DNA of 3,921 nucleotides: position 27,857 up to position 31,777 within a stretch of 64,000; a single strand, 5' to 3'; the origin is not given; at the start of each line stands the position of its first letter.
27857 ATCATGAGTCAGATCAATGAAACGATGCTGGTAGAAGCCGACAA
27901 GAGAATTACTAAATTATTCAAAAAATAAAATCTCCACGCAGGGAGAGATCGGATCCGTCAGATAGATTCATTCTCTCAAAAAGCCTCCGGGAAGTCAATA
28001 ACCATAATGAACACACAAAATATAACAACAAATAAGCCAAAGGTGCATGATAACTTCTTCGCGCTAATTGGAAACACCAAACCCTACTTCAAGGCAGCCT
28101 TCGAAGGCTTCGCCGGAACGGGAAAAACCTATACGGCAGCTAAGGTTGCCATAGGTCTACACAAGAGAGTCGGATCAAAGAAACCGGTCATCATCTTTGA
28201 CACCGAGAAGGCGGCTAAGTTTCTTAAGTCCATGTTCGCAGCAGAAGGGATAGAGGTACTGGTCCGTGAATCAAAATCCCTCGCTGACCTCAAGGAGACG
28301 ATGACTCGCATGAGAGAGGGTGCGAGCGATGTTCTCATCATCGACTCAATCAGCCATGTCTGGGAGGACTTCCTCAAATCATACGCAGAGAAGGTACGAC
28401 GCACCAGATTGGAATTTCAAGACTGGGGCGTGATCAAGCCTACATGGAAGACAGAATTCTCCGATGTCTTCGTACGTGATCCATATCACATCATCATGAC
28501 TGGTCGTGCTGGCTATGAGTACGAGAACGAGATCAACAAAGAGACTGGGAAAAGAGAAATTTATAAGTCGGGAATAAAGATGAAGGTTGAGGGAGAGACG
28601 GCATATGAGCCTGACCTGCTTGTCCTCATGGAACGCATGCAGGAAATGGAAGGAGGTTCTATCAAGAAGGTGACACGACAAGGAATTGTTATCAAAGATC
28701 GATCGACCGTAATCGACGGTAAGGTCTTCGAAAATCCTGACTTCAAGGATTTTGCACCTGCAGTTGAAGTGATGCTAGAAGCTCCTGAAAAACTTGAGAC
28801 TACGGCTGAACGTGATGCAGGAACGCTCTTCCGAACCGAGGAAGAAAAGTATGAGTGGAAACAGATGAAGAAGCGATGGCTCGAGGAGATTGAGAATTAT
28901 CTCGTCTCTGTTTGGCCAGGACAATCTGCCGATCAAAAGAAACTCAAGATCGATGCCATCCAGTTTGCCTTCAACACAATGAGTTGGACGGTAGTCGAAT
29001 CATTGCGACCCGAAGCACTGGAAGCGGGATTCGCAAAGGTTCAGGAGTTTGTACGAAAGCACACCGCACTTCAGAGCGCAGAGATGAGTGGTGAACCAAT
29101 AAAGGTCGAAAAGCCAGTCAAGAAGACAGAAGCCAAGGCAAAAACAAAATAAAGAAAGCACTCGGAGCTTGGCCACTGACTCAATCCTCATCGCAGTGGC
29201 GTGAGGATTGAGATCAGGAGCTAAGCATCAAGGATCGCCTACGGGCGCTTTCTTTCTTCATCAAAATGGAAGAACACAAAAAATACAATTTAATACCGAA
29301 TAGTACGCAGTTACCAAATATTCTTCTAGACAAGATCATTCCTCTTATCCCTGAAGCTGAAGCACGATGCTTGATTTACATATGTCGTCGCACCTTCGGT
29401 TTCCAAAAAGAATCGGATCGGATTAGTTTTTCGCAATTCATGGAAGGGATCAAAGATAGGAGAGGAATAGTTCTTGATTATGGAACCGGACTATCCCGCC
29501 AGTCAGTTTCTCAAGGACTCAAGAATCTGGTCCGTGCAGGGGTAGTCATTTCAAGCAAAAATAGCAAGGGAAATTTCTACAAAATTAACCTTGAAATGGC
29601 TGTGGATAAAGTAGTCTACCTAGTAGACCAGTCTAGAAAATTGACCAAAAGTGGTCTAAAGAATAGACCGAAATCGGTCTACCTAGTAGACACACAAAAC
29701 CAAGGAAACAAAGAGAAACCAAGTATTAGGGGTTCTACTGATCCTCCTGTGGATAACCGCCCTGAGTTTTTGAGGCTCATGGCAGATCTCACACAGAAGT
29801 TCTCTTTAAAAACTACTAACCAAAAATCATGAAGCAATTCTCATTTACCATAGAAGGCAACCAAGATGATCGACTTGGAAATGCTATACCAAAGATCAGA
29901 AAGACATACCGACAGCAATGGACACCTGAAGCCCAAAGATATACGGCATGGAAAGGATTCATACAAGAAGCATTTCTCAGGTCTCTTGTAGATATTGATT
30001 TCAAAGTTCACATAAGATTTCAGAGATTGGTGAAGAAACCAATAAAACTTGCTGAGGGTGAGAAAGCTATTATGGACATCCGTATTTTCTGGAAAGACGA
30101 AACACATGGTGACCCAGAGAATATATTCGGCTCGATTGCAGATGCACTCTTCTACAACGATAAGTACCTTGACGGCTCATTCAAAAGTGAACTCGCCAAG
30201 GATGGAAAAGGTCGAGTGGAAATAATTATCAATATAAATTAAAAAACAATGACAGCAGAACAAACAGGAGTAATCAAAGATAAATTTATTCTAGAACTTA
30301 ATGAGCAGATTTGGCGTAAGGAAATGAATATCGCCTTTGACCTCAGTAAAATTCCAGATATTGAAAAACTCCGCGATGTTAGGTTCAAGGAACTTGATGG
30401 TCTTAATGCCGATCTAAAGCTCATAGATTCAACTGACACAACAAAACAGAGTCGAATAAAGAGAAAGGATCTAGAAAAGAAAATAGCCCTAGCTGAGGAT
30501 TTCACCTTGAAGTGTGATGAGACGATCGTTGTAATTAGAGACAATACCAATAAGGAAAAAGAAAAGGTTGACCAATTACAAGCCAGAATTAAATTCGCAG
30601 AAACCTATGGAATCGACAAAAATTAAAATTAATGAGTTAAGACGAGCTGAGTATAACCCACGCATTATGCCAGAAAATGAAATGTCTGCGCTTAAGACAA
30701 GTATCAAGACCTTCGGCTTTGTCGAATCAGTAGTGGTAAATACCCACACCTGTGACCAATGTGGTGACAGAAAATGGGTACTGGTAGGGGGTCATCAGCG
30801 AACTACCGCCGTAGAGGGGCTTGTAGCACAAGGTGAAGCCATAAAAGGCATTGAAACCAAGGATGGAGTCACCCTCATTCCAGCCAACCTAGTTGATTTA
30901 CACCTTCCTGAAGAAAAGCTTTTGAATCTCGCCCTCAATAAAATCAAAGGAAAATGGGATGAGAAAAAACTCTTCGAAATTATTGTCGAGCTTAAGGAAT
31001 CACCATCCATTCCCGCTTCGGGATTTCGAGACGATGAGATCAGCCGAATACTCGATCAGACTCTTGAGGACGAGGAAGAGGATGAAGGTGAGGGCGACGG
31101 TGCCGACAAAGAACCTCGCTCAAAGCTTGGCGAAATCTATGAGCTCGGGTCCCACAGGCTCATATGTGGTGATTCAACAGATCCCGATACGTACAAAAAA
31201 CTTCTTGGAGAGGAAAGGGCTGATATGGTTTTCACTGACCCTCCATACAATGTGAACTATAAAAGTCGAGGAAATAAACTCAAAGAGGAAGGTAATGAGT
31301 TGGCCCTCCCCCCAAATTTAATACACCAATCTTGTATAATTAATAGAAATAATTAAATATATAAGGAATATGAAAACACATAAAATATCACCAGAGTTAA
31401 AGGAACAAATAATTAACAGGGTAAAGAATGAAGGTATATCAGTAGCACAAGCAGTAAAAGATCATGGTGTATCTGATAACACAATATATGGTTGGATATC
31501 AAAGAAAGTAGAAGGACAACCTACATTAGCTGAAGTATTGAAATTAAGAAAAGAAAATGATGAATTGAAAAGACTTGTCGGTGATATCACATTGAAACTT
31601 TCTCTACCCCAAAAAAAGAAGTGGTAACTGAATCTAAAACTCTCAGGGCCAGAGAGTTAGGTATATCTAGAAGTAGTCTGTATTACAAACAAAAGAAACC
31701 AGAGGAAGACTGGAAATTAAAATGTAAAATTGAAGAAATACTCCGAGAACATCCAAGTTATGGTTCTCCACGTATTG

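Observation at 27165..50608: Integrative element inserted in the 3' end of gap with three versions of the gene terminus (tandem accretion)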

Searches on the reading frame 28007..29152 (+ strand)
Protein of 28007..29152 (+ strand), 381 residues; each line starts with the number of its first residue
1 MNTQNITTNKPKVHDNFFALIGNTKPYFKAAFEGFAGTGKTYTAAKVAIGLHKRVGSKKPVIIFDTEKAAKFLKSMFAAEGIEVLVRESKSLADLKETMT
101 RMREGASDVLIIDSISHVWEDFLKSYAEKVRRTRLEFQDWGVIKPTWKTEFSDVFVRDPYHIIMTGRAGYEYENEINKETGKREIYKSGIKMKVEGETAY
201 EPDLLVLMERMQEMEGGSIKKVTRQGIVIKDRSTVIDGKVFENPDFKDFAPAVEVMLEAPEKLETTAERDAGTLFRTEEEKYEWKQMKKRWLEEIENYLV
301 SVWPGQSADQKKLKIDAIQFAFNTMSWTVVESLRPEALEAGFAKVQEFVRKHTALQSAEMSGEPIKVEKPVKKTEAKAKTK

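Call 12: search_protein_families(library=pfam, proteins=[window:28007-29152:+], max_evalue=0.01)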
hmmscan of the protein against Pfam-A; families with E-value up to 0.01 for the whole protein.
window:28007-29152:+ (381 aa): 7 families
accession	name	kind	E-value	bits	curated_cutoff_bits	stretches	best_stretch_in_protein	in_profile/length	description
PF13479.12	AAA_24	-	1.3e-08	35.3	27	1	34-230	9-192/195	AAA domain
PF00448.28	SRP54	-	3.7e-05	23.9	22.7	1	31-114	5-91/196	SRP54-type protein, GTPase domain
PF13604.12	AAA_30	-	0.00029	21.1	27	1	31-130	22-112/191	AAA domain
PF13245.12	AAA_19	-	0.0015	19.2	25.1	1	34-119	18-103/134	AAA domain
PF13401.12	AAA_22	-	0.0059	17.4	27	0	33-122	11-100/130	AAA domain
PF24465.1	Tri-helical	-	0.007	17.2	27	0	271-318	26-74/85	Tri-helical domain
PF04851.21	ResIII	-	0.0088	16.4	22.5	0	30-71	26-67/164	Type III restriction enzyme, res subunit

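Call 37: search_protein_families(library=phrogs, proteins=[window:28007-29152:+], max_evalue=0.001)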
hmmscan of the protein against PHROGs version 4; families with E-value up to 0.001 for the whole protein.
window:28007-29152:+ (381 aa): 2 families
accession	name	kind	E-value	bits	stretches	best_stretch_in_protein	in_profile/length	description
phrog_1366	-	unknown function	1.6e-43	150.4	1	24-295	11-273/307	-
phrog_124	-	DNA, RNA and nucleotide metabolism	1.5e-13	51.9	1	34-299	50-299/382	Sak4-like ssDNA annealing protein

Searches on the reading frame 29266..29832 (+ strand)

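Call 12: search_protein_families(library=pfam, proteins=[window:29266-29832:+], max_evalue=0.01)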
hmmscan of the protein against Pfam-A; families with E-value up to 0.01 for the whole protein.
window:29266-29832:+ (188 aa): 1 family
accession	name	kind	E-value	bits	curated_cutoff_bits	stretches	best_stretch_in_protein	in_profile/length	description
PF04492.19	Phage_rep_O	-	1.4e-09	38.8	28.7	1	14-101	10-86/95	Bacteriophage replication protein O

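Call 37: search_protein_families(library=phrogs, proteins=[window:29266-29832:+], max_evalue=0.001)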
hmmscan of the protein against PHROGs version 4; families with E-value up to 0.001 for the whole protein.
window:29266-29832:+ (188 aa): 6 families
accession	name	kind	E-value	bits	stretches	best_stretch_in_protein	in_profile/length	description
phrog_678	-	DNA, RNA and nucleotide metabolism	2.3e-19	71.2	1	5-183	24-187/346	replication initiation O-like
phrog_18020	-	DNA, RNA and nucleotide metabolism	1.4e-16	62.1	1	8-138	9-119/248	replication initiation O-like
phrog_21732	-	unknown function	2.2e-10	41.4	1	10-106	5-90/360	-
phrog_277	-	DNA, RNA and nucleotide metabolism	2.1e-06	28.2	1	28-138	45-137/318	replication initiation O-like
phrog_5810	-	DNA, RNA and nucleotide metabolism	2.5e-06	28.3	1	20-106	6-82/268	replication initiation protein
phrog_2365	-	DNA, RNA and nucleotide metabolism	2.1e-05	25.7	1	32-102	49-107/232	replication initiation O-like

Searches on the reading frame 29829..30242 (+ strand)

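Call 12: search_protein_families(library=pfam, proteins=[window:29829-30242:+], max_evalue=0.01)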
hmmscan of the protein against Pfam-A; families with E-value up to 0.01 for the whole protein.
window:29829-30242:+ (137 aa): 0 families

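Call 37: search_protein_families(library=phrogs, proteins=[window:29829-30242:+], max_evalue=0.001)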
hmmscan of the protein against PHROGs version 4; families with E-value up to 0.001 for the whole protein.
window:29829-30242:+ (137 aa): 1 family
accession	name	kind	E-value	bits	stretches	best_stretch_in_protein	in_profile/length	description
phrog_6537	-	DNA, RNA and nucleotide metabolism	1e-09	40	1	18-123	13-106/126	RusA-like Holliday junction resolvase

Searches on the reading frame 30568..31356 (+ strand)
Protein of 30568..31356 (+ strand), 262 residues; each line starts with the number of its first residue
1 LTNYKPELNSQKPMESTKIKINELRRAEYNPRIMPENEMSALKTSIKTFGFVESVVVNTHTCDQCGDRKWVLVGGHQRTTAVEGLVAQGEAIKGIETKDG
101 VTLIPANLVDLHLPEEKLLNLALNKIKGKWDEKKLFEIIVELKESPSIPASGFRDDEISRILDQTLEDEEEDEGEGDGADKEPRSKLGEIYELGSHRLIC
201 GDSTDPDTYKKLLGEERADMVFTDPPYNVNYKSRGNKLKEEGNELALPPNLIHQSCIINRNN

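Call 12: search_protein_families(library=pfam, proteins=[window:30568-31356:+], max_evalue=0.01)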
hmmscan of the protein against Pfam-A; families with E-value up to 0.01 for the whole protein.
window:30568-31356:+ (262 aa): 1 family
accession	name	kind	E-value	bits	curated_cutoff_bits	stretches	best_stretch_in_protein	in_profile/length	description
PF02195.25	ParB_N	-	0.00039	20.8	26.3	1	17-82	4-65/95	ParB N-terminal domain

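Call 37: search_protein_families(library=phrogs, proteins=[window:30568-31356:+], max_evalue=0.001)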
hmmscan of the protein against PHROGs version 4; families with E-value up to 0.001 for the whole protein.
window:30568-31356:+ (262 aa): 13 families
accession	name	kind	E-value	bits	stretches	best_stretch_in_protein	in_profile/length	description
phrog_498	-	other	2.6e-56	192.4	1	10-237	29-242/633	DNA methyltransferase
phrog_620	-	DNA, RNA and nucleotide metabolism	3.5e-29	103.5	1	11-183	4-149/217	ParB-like partition protein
phrog_8071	-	DNA, RNA and nucleotide metabolism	3.8e-22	80.1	1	13-233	4-209/389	ParB-like partition protein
phrog_9353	-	unknown function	1.1e-21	78.8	1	12-177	7-153/245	-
phrog_723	-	DNA, RNA and nucleotide metabolism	3.2e-16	60.8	1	13-183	10-162/223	ParB-like partition protein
phrog_4715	-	DNA, RNA and nucleotide metabolism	6.6e-08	32.4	1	10-127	141-240/630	ParB-like partition protein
phrog_5475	-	unknown function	2.5e-07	30.8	1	18-85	5-62/458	-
phrog_940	-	DNA, RNA and nucleotide metabolism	2.8e-07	31.1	1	14-140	4-122/388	nuclease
phrog_2159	-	DNA, RNA and nucleotide metabolism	1.4e-06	28.9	1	11-81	55-121/365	ParB-like partition protein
phrog_7405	-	unknown function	6.6e-06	27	1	13-162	21-153/250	-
phrog_26387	-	DNA, RNA and nucleotide metabolism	8.1e-06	26.4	1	17-143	11-122/252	ParB-like partition nuclease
phrog_67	-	other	9.5e-06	25.9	1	140-235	96-160/743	DNA methyltransferase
phrog_3264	-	DNA, RNA and nucleotide metabolism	0.00062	20.5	1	9-83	42-110/337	ParB-like partition protein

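Call 40: find_homologous_proteins(query=window:30568-31302:+, max_evalue=1e-20)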
Query window:30568-31302:+ (245 aa): 357 proteins with E <= 1e-20 among 2834 candidates; the best 120 are listed.
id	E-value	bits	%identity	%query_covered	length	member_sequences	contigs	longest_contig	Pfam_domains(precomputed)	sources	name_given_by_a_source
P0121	5.4e-146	502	98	94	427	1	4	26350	PF03602.22,PF02195.27,PF01555.25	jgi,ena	-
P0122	2.9e-139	480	89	97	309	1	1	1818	PF02195.27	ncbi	-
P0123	4.3e-138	477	93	94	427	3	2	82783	PF03602.22,PF02195.27,PF01555.25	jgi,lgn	jgi:DNA modification methylase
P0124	8.5e-136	469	91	94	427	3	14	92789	PF03602.22,PF02195.27,PF01555.25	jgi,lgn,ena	jgi:DNA modification methylase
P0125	1.2e-117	410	80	94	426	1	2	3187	PF03602.22,PF02195.27,PF01555.25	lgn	-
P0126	1.4e-114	400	78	94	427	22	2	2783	PF01555.25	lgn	-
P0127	6.0e-114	398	81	93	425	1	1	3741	PF02195.27,PF01555.25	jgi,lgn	jgi:DNA modification methylase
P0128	5.0e-113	395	81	93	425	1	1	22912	PF02195.27,PF01555.25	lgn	-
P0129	2.9e-112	392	80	93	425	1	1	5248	PF03602.22,PF02195.27,PF01555.25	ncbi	-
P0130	1.4e-111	390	80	93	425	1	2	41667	PF02195.27,PF01555.25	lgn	-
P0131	1.6e-100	354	72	94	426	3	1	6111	PF02195.27,PF01555.25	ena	-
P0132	8.1e-90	319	66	93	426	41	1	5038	PF03602.22,PF02195.27,PF01555.25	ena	-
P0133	4.8e-89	316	68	92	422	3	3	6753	PF03602.22,PF02195.27,PF01555.25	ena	-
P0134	1.3e-87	311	68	92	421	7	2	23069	PF03602.22,PF02195.27,PF01555.25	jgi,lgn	-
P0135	2.3e-86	307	67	92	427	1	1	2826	PF03602.22,PF02195.27,PF01555.25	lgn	-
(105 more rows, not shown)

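Call 41: find_encoding_contigs(protein=P0121, flank=10000, max_places=4)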
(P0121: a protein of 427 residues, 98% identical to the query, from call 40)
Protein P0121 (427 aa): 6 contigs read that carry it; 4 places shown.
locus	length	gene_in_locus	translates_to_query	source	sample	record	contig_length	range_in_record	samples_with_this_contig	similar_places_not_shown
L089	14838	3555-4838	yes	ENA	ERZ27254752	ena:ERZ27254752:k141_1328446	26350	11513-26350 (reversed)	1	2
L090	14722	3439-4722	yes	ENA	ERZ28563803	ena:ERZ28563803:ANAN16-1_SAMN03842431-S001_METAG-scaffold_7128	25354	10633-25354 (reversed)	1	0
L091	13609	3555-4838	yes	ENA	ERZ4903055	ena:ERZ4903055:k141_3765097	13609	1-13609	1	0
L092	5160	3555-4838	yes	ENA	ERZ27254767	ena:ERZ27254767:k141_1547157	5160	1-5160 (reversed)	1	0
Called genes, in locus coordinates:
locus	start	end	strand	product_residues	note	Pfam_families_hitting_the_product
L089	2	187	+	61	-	?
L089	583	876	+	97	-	-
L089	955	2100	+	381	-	PF13479:AAA_24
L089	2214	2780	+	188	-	PF04492:Phage_rep_O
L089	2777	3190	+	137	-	-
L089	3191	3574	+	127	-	-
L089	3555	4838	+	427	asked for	PF02195:ParB_N (weak), PF03602:Cons_hypoth95 (faint), PF01555:N6_N4_Mtase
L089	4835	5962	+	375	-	PF00145:DNA_methylase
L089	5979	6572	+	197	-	-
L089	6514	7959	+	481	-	-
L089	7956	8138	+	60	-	-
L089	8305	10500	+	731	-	PF04860:Phage_portal, PF04233:Phage_Mu_F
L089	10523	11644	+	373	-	-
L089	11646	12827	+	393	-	PF05065:Phage_capsid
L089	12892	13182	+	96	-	-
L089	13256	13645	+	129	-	-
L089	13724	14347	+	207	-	PF05135:Phage_connect_1 (faint), PF24163:HCP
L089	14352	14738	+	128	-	-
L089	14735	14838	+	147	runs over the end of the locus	-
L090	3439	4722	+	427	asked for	PF02195:ParB_N (weak), PF03602:Cons_hypoth95 (faint), PF01555:N6_N4_Mtase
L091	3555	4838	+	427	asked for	PF02195:ParB_N (weak), PF03602:Cons_hypoth95 (faint), PF01555:N6_N4_Mtase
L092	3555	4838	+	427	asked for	PF02195:ParB_N (weak), PF03602:Cons_hypoth95 (faint), PF01555:N6_N4_Mtase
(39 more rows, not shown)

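Call 42: find_encoding_contigs(protein=P0124, flank=10000, max_places=3)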
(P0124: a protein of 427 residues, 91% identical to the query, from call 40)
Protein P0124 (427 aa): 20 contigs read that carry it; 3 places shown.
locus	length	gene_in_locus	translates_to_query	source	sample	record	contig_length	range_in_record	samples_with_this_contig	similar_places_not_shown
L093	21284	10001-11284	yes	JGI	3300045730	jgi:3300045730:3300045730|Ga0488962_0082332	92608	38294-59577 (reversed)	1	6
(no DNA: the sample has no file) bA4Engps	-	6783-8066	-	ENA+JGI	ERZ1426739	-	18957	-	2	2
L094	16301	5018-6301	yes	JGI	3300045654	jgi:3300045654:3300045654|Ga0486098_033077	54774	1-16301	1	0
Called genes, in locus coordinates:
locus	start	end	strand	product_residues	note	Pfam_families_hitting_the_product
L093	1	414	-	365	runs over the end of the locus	PF05977:MFS_3 (weak), PF07690:MFS_1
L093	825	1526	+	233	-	PF08713:DNA_alkylation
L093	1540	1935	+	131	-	PF07883:Cupin_2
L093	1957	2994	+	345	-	PF01180:DHO_dh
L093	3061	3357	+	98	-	-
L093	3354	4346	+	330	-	PF00044:Gp_dh_N, PF02800:Gp_dh_C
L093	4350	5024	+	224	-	-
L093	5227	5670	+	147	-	-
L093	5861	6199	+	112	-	-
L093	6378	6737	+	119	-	-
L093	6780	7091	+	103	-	-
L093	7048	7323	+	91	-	-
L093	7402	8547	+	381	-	PF00448:SRP54 (faint), PF13479:AAA_24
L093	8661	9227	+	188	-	PF04492:Phage_rep_O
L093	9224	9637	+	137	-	-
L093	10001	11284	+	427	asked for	PF02195:ParB_N (weak), PF03602:Cons_hypoth95 (faint), PF01555:N6_N4_Mtase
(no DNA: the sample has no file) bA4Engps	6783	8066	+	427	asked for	PF02195:ParB_N (weak), PF03602:Cons_hypoth95 (faint), PF01555:N6_N4_Mtase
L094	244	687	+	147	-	-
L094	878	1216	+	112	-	-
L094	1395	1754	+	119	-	-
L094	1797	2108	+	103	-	-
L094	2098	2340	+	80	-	-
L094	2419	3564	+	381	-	PF00448:SRP54 (faint), PF13479:AAA_24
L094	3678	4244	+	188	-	PF04492:Phage_rep_O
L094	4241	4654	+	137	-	-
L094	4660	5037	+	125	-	-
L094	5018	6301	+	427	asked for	PF02195:ParB_N (weak), PF03602:Cons_hypoth95 (faint), PF01555:N6_N4_Mtase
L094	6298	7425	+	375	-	PF00145:DNA_methylase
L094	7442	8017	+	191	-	-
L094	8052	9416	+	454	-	-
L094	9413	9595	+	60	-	-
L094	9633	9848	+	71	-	-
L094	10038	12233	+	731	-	PF04860:Phage_portal, PF04233:Phage_Mu_F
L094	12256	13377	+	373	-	-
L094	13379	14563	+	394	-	PF05065:Phage_capsid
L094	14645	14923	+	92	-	-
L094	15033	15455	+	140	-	-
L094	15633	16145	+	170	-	-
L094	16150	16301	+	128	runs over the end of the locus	-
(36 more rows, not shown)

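Call 81: search_dna_similar(query=L089:11646-12824:+, collection=phages, mode=protein, max_rows=8)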
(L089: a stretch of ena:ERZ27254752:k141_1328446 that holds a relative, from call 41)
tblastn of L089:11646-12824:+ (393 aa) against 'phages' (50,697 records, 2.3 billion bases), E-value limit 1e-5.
Records with a match: 1; places in all: 1; records where one place covers at least 80% of the query: 0.
Best place of each record, by identity: <60% 1.
By first word of the organism name: Oceanotoga 1.
By host as written in the record: Oceanotoga teriensis UFV_LIMV02 1.
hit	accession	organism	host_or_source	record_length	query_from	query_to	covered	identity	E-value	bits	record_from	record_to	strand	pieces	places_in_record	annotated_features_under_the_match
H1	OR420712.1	Oceanotoga phage vB_OteS-UFV02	Oceanotoga teriensis UFV_LIMV02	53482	93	367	70%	23.9%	9e-13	76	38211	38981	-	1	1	major capsid protein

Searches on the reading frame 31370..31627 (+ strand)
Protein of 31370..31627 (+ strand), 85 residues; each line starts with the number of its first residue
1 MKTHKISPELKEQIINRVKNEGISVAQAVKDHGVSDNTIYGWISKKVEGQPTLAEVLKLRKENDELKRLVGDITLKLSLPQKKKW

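Call 12: search_protein_families(library=pfam, proteins=[window:31370-31627:+], max_evalue=0.01)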
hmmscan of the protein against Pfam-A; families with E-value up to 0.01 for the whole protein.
window:31370-31627:+ (85 aa): 5 families
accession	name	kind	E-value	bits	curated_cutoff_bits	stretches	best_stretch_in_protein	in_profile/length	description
PF01527.26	HTH_Tnp_1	-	2.3e-12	47.4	24.1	1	2-70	2-74/75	Transposase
PF13384.12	HTH_23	-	1.1e-05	25.5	24.6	1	10-49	6-45/50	Homeodomain-like domain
PF13518.12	HTH_28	-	0.00045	20.7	25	1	11-45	2-35/52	Helix-turn-helix domain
PF13542.12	HTH_Tnp_ISL3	-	0.002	18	27.4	1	5-43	11-47/51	Helix-turn-helix domain of transposase family ISL3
PF13551.12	HTH_29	-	0.0062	17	28.1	1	20-45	9-35/64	Winged helix-turn helix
